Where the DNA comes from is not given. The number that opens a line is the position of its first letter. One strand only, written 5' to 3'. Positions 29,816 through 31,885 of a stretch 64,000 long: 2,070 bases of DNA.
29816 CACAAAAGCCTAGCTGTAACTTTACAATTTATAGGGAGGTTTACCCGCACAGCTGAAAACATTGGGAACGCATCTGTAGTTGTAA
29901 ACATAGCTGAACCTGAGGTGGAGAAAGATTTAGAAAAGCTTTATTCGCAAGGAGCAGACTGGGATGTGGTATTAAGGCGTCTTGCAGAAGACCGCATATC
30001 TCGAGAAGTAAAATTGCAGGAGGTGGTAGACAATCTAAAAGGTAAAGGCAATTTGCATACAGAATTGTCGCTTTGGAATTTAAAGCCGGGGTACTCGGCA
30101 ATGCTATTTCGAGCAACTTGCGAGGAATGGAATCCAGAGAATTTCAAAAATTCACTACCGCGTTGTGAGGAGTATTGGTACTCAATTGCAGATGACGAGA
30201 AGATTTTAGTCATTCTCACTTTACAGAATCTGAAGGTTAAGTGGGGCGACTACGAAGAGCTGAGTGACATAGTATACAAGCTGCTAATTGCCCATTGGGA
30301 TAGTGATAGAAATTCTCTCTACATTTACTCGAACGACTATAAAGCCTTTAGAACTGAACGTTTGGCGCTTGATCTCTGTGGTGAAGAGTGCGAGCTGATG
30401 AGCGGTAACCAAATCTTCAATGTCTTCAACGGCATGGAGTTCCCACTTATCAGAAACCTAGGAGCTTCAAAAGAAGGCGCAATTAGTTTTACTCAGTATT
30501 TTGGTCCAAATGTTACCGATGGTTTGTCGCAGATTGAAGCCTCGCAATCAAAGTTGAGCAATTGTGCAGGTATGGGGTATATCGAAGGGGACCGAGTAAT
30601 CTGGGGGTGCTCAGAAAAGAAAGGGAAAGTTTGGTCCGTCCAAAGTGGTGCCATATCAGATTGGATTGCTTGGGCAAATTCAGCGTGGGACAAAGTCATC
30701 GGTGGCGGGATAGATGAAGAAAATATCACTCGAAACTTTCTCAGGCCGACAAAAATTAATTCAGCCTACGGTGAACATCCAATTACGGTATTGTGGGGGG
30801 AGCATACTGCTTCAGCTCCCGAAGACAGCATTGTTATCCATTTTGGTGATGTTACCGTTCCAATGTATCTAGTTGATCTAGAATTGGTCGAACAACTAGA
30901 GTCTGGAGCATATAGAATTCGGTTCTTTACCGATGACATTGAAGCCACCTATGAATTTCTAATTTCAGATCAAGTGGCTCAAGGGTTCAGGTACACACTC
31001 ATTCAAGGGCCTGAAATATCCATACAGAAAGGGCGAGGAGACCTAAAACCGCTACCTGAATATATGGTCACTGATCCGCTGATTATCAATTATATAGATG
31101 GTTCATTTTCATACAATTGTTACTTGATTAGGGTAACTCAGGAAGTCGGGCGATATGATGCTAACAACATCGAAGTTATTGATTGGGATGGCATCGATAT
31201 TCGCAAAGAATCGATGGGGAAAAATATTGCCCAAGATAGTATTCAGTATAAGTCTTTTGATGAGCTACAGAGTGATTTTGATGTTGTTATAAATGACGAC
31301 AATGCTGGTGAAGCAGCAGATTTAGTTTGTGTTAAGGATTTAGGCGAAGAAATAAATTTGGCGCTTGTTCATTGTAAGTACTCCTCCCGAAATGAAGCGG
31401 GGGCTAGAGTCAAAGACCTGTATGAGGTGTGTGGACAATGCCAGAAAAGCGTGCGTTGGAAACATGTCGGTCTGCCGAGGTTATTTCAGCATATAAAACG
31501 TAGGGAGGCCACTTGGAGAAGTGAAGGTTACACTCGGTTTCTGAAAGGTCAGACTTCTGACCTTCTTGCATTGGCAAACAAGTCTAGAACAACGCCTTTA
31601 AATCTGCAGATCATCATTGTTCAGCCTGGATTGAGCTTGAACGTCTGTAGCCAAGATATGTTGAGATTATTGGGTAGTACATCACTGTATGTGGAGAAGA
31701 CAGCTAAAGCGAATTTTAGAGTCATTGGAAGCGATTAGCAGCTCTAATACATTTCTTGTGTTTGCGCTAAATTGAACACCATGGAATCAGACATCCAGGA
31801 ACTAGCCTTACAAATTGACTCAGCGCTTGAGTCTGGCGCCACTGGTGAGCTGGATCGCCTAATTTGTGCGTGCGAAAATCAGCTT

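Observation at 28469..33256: Two-gene candidate anti-phage module: DEAH helicase with an Mrr-like nuclease core plus a TPR-HEPN partner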

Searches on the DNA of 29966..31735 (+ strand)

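Call 55: search_dna_similar(query=L005:3-2090:+, collection=ecoli_genomes, mode=near, max_rows=8)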
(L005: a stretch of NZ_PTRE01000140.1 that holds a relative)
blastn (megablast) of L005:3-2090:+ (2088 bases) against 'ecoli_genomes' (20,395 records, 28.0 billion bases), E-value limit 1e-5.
Records with a match: 19; places in all: 20; records where one place covers at least 80% of the query: 15.
Genomes with a match: 19 of 5426; with a place that covers at least 80% of the query: 15. Places per genome that has any: lowest 1, median 1, highest 2. On chromosomes: 18 places; on plasmids: 2.
Best place of each record, by identity: >=99% 3; 95-99% 15; 90-95% 1.
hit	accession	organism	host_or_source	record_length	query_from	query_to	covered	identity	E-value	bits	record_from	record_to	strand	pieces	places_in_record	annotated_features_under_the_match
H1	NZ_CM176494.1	Escherichia coli strain Eco_24-2013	canine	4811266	62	2088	97%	98.5%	0e+0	3578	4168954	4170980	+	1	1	DEAD/DEAH box helicase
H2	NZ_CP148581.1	Escherichia coli strain Z1322HEC0002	Homo sapiens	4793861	62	2088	97%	98.5%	0e+0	3572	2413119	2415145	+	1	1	DEAD/DEAH box helicase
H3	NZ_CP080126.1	Escherichia coli strain PK8568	chicken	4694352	62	2088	97%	98.4%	0e+0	3567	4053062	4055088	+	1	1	DEAD/DEAH box helicase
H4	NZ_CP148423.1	Escherichia coli strain Z1323CEC0015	Chicken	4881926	62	2088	97%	98.3%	0e+0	3548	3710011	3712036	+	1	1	DEAD/DEAH box helicase | hypothetical protein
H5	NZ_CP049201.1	Escherichia coli strain PapRG-04-4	Papio papio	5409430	62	2088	97%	97.3%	0e+0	3445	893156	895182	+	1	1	DEAD/DEAH box helicase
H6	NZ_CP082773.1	Escherichia coli O99:H6 strain CU42ET-1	Homo sapiens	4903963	62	2088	97%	97.0%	0e+0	3406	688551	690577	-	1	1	DEAD/DEAH box helicase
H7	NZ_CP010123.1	Escherichia coli strain C5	cow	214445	62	2088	97%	96.6%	0e+0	3367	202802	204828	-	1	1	DEAD/DEAH box helicase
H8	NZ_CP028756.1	Escherichia coli strain A19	Vampire bat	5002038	62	2088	97%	96.6%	0e+0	3367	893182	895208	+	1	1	DEAD/DEAH box helicase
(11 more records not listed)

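Call 57: get_annotated_region(hit=H1, flank=9000)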
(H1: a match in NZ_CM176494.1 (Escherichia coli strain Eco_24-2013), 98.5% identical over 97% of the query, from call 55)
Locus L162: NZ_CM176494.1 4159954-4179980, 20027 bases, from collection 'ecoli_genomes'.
description: Escherichia coli strain Eco_24-2013 chromosome, whole genome shotgun sequence
organism: Escherichia coli strain Eco_24-2013 (NCBI taxid 562)
replicon: chromosome; assembly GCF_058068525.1
host: canine; source: Abdominal fluid (abdominocentesis); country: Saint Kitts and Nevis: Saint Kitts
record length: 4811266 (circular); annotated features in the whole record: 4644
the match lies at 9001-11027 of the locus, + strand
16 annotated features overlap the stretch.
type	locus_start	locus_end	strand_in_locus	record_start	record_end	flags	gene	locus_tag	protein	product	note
CDS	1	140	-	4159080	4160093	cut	-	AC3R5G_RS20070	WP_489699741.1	GTPase family protein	-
CDS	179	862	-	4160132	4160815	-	-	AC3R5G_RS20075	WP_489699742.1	transcriptional regulator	-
CDS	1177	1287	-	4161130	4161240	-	-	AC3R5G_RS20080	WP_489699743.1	hypothetical protein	-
CDS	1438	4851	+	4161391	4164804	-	-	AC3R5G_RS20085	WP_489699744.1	DEAD/DEAH box helicase family protein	-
CDS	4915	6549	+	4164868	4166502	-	-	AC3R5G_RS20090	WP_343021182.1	type I restriction-modification system subunit M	-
CDS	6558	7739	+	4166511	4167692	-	-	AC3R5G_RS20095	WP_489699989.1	restriction endonuclease subunit S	-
CDS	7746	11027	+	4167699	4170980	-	-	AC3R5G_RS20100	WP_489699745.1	DEAD/DEAH box helicase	-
CDS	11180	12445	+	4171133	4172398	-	-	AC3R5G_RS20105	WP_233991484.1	hypothetical protein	-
CDS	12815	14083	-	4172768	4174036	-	-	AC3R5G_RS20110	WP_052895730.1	tyrosine-type recombinase/integrase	-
tRNA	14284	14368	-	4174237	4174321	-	-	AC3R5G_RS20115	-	tRNA-Leu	-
CDS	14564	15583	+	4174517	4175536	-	ahr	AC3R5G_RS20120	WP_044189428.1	NADPH-dependent aldehyde reductase Ahr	-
CDS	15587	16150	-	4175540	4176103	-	idnK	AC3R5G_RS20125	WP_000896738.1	gluconokinase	-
CDS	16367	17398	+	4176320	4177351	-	idnD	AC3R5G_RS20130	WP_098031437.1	L-idonate 5-dehydrogenase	-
CDS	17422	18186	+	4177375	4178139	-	idnO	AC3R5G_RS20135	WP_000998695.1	gluconate 5-dehydrogenase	-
CDS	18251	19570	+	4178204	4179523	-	idnT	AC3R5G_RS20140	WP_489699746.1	gnt-II system L-idonate transporter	-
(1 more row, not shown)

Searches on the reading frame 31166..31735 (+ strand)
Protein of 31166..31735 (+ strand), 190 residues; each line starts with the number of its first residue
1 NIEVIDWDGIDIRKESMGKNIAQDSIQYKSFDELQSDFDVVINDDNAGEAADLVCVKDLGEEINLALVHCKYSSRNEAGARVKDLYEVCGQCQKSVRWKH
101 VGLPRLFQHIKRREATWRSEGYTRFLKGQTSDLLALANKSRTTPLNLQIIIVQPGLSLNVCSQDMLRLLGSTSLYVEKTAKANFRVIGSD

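Call 59: predict_structure(alignment_id=A3)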
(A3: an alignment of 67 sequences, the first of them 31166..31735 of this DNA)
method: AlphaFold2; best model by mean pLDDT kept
length: 190 residues; sequences in the alignment: 67
mean_pLDDT: 94.6   pTM: 0.91
mean pLDDT of the five models: 94.6, 94.6, 93.1, 93.0, 92.5
residues with pLDDT >= 90: 164; 70-90: 23; 50-70: 3; < 50: 0
segments of 3 or more residues with pLDDT < 50: none
pLDDT, mean of each block of 10 residues (from residue 1): 91 93 97 98 94 98 98 75 92 97 98 96 98 98 98 90 94 98 95
secondary structure, 60 per line:
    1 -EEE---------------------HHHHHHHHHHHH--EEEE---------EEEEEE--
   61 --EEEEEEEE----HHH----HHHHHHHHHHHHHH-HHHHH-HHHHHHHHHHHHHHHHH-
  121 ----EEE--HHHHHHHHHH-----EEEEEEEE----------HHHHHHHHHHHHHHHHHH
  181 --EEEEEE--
elements in order: E2-4 H26-37 E40-43 E53-58 E63-70 H82-95 H97-101 H103-119 E125-127 H130-139 E145-152 H163-180 E183-188

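Call 62: fold_search(model_id=the predicted structure, library=pdb)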
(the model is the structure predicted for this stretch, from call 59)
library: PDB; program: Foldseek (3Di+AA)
matches with E <= 10: 752; with E <= 0.001: 0
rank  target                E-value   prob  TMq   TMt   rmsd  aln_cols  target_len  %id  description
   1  1fok_A                6.4e-03  0.99  0.47  0.19   5.5       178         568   10  STRUCTURE OF RESTRICTION ENDONUCLEASE FOKI BOUND TO DNA (released 1997-12-03)
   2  2fok_B                6.8e-03  0.99  0.46  0.19   5.9       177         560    9  STRUCTURE OF RESTRICTION ENDONUCLEASE FOKI (released 1998-06-17)
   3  2fok_A                7.7e-03  0.99  0.46  0.19   5.9       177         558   10  STRUCTURE OF RESTRICTION ENDONUCLEASE FOKI (released 1998-06-17)
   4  9o4k_A                1.2e-01  0.25  0.18  0.09   6.6        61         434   10  Cryo-EM Structure of the Arabidopsis GA3-GID1A-RGA-SLY1-ASK1 Complex (released 2025-07-23)
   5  3age_B                1.5e-01  0.33  0.26  0.14   8.9       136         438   15  Crystal structure of Mglu in its L-glutamate binding form in the presence of 4.3M NaCl (released 2011-04-13)
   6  3ih9_A                1.6e-01  0.14  0.22  0.12  13.7       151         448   12  Crystal Structure Analysis of Mglu in its tris form (released 2010-01-19)
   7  1tw8_A                1.6e-01  0.07  0.11  0.09   7.8        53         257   19  HincII bound to Ca2+ and cognate DNA GTCGAC (released 2004-08-10)
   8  9ez7_A                2.0e-01  0.06  0.20  0.08  11.3       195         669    9  BsmI (Nicking top mutant) crystallized with Ca2+ and cognate dsDNA (released 2025-04-02)
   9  9ezd_A                2.1e-01  0.12  0.24  0.10   8.9       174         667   10  BsmI (Bottom Nicking mutant) crystallized with Mg2+ and cognate dsDNA (Post-reactive complex) (released 2025-04-02)
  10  1tw8_D                2.1e-01  0.04  0.11  0.09   7.5        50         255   22  HincII bound to Ca2+ and cognate DNA GTCGAC (released 2004-08-10)
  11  3ebc_A                2.6e-01  0.04  0.11  0.09   7.4        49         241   22  Structure of N141A HincII with Cognate DNA (released 2008-12-23)
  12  8ti9_B                2.7e-01  0.14  0.26  0.26   8.0       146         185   14  CryoEM structure of octamer assembly of Shedu nuclease domain from Bacillus cereus (released 2024-07-31)
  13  9f38_A                2.7e-01  0.06  0.22  0.08  10.9       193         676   11  BsmI (wild-type) crystallized with Ca2+ and cognate dsDNA (released 2025-04-02)
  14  3e42_B                2.7e-01  0.05  0.13  0.11   7.3        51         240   22  Q138F HincII bound to GTCGAC and Ca2+ (cocrystallized) (released 2008-08-26)
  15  4zqu_A                3.5e-01  0.33  0.30  0.44   7.3       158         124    7  CdiA-CT/CdiI toxin and immunity complex from Yersinia pseudotuberculosis (released 2015-10-28)
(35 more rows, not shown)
